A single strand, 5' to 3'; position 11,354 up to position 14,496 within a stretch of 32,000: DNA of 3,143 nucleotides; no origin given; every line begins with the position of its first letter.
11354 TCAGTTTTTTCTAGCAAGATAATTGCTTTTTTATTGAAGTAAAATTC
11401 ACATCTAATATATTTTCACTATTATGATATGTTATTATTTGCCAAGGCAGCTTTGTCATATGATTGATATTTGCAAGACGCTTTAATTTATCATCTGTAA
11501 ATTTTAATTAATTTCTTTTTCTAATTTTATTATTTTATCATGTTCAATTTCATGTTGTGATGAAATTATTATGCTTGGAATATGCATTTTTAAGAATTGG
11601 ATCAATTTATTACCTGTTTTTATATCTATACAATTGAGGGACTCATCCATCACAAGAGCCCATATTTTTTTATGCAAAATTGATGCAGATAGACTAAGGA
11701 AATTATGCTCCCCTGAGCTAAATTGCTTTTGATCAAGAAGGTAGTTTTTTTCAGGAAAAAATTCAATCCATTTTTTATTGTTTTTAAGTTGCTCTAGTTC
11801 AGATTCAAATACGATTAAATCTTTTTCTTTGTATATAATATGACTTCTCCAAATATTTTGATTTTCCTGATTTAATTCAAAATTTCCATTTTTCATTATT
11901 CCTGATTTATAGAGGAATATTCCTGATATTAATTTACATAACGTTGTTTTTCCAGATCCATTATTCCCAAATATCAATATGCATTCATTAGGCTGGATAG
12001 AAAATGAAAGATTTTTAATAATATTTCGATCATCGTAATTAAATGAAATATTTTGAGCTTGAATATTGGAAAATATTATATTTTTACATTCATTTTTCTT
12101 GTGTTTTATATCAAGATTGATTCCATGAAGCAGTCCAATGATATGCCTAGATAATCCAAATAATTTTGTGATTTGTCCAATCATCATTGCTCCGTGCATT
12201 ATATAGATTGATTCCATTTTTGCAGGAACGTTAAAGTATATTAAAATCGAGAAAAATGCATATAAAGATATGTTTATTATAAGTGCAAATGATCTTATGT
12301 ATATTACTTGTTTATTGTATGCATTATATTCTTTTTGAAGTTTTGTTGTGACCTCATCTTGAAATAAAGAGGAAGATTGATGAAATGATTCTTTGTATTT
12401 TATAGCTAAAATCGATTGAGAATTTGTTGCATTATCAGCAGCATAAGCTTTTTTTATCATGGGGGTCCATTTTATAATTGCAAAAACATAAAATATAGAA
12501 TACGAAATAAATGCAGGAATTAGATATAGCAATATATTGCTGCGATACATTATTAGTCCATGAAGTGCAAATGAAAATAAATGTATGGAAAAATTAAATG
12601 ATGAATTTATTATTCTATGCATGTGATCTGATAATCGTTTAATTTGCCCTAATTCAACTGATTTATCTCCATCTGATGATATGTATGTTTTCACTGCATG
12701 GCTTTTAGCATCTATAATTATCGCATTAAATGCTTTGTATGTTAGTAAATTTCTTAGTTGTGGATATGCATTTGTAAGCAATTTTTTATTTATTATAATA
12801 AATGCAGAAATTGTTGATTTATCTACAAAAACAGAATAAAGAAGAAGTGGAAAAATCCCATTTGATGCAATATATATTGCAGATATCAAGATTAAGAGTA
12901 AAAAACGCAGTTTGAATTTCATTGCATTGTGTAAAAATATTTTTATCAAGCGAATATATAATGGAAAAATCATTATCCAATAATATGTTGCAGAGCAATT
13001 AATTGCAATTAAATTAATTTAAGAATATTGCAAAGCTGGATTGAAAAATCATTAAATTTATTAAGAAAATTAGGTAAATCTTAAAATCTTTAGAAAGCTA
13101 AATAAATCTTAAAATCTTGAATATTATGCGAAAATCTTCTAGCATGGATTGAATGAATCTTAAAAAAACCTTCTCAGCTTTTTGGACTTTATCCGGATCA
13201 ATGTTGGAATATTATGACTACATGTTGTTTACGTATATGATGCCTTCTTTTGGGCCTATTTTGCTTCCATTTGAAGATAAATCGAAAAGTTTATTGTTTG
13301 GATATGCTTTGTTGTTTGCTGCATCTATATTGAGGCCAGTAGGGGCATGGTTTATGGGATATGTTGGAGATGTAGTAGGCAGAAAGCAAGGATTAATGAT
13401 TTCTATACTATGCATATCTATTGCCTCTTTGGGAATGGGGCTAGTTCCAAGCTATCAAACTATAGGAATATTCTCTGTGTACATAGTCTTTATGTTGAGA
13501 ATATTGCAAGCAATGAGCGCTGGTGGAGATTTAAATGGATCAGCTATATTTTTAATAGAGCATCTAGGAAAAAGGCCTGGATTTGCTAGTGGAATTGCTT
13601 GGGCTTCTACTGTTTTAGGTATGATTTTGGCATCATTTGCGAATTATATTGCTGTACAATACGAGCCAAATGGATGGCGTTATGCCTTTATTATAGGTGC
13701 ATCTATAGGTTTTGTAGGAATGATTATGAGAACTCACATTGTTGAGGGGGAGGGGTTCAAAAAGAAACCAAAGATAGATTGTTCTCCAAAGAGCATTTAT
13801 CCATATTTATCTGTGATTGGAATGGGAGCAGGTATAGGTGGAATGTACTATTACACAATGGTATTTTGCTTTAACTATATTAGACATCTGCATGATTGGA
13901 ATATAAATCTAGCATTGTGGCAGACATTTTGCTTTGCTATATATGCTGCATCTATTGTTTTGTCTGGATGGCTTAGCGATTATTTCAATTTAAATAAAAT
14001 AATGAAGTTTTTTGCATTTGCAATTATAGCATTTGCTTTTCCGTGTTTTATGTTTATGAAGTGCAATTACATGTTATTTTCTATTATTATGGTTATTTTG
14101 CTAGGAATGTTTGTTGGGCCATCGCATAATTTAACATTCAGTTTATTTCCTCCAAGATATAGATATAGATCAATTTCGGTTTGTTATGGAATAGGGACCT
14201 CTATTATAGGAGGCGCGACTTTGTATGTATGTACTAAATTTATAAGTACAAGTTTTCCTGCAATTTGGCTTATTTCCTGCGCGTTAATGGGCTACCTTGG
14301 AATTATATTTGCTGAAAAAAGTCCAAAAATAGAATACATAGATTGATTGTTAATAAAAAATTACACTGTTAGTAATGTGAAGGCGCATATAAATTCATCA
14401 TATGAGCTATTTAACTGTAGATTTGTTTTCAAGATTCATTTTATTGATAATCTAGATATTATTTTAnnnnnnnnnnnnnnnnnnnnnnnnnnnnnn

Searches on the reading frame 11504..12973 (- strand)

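Call 88: search_protein_families(library=pfam, proteins=[window:11504-12973:-], max_evalue=0.001)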
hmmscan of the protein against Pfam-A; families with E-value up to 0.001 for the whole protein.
window:11504-12973:- (489 aa): 1 family
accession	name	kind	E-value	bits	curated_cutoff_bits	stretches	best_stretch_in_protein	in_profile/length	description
PF00005.33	ABC_tran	-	1.6e-13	51.8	25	1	320-445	2-135/137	ABC transporter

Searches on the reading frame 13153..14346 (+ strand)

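Call 88: search_protein_families(library=pfam, proteins=[window:13153-14346:+], max_evalue=0.001)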
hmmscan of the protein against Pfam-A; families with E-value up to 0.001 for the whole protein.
window:13153-14346:+ (397 aa): 2 families
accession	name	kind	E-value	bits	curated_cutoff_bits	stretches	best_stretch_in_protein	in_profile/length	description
PF07690.21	MFS_1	-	2.5e-17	63.3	33.4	1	18-345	7-336/347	Major Facilitator Superfamily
PF00083.30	Sugar_tr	-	3.3e-11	43.2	22.3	1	53-192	51-187/452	Sugar (and other) transporter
